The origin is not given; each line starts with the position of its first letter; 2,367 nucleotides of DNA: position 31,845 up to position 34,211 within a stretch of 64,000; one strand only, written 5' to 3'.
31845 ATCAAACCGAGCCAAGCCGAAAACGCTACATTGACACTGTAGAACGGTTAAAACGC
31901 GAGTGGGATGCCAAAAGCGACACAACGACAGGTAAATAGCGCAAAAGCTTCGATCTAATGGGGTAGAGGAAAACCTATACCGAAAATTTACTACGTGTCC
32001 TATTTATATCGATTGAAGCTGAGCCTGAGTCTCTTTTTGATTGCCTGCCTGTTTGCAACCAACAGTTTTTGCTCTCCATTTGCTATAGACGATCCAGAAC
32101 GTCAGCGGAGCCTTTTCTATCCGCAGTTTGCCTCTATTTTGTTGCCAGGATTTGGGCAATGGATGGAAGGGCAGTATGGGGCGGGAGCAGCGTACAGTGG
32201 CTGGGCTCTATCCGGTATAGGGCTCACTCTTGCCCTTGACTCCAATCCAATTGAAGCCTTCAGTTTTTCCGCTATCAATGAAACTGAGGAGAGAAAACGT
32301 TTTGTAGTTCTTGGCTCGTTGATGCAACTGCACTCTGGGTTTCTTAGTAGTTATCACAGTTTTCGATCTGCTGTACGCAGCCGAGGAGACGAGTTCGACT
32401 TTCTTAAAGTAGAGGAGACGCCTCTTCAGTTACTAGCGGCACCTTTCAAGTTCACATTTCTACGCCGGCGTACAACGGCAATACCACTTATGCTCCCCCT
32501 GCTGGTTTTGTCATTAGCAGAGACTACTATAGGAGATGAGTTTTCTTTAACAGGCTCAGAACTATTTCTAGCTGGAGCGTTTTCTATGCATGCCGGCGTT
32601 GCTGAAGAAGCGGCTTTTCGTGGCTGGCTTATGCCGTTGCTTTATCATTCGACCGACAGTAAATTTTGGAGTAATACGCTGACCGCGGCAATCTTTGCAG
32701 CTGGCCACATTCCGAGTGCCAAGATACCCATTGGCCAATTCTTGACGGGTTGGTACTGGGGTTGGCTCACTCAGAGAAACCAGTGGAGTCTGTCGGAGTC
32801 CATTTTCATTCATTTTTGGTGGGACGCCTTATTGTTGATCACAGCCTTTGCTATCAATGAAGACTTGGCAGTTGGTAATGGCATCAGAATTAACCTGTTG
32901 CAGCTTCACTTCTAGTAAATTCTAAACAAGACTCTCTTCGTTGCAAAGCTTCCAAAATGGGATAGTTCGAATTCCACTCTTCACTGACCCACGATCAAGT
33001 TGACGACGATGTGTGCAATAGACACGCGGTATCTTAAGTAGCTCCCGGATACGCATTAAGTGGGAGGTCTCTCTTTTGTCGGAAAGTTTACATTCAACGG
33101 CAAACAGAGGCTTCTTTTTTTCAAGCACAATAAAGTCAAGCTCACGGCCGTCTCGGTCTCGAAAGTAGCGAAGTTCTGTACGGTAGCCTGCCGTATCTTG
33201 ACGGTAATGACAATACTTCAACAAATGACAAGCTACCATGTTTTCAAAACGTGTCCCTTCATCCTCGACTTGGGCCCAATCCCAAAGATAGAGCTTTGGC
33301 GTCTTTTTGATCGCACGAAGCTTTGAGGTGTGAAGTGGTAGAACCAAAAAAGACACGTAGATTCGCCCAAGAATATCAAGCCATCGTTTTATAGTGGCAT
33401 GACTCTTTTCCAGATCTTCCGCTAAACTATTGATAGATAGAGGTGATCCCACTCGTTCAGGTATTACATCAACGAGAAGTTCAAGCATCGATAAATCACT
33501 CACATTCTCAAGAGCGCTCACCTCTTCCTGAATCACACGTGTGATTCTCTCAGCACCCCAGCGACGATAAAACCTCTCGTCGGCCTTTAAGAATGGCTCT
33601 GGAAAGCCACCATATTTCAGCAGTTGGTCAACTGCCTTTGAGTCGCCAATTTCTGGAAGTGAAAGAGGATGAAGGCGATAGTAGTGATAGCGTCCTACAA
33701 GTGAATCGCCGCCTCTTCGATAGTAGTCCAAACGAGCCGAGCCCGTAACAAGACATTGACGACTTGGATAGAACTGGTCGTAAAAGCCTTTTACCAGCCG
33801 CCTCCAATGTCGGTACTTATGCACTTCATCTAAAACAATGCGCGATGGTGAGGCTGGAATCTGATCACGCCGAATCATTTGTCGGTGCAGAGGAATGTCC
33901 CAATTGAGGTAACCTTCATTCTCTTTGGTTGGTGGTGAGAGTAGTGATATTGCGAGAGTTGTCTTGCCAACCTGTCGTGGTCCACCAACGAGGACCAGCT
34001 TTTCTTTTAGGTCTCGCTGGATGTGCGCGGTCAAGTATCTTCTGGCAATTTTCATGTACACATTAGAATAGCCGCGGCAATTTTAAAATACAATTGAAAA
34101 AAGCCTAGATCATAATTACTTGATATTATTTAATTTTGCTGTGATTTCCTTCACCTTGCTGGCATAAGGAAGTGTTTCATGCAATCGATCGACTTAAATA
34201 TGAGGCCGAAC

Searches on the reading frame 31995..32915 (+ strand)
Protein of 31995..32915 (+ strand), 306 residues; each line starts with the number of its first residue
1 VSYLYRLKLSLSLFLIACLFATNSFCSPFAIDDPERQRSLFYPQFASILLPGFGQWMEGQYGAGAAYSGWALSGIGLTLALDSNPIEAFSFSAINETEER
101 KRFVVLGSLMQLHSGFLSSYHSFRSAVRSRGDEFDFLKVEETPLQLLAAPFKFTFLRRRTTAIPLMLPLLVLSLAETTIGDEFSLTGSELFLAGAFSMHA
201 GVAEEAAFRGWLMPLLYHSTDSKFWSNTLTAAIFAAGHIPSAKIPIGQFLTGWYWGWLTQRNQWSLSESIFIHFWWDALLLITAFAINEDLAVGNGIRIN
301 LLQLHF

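Call 55: search_protein_families(library=pfam, proteins=[window:31995-32915:+], max_evalue=0.00001)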
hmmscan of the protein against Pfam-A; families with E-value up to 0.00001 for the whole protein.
window:31995-32915:+ (306 aa): 1 family
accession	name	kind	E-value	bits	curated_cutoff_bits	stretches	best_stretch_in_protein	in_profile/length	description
PF02517.21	Rce1-like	-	1.7e-13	51.1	22.4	1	190-278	5-92/93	Type II CAAX prenyl endopeptidase Rce1-like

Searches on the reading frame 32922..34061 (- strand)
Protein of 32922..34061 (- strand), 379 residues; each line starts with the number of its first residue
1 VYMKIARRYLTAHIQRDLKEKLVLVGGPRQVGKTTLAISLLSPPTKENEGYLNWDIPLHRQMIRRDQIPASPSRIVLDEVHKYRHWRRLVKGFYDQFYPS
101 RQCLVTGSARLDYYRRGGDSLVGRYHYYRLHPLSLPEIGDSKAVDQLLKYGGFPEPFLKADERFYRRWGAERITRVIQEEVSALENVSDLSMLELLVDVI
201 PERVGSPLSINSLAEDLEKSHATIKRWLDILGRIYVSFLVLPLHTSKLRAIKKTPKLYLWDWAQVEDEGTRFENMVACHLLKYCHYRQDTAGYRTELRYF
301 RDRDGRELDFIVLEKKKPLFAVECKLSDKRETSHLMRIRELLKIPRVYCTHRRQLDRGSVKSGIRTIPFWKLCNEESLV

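Call 55: search_protein_families(library=pfam, proteins=[window:32922-34061:-], max_evalue=0.00001)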
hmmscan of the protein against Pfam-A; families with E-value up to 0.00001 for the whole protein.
window:32922-34061:- (379 aa): 2 families
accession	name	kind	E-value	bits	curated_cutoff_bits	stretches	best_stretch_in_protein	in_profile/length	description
PF13635.12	DUF4143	-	1.3e-25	90.5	28.1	1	179-327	2-160/160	Domain of unknown function (DUF4143)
PF13173.12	AAA_14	-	5.5e-22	78.6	27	1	20-138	2-128/129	AAA domain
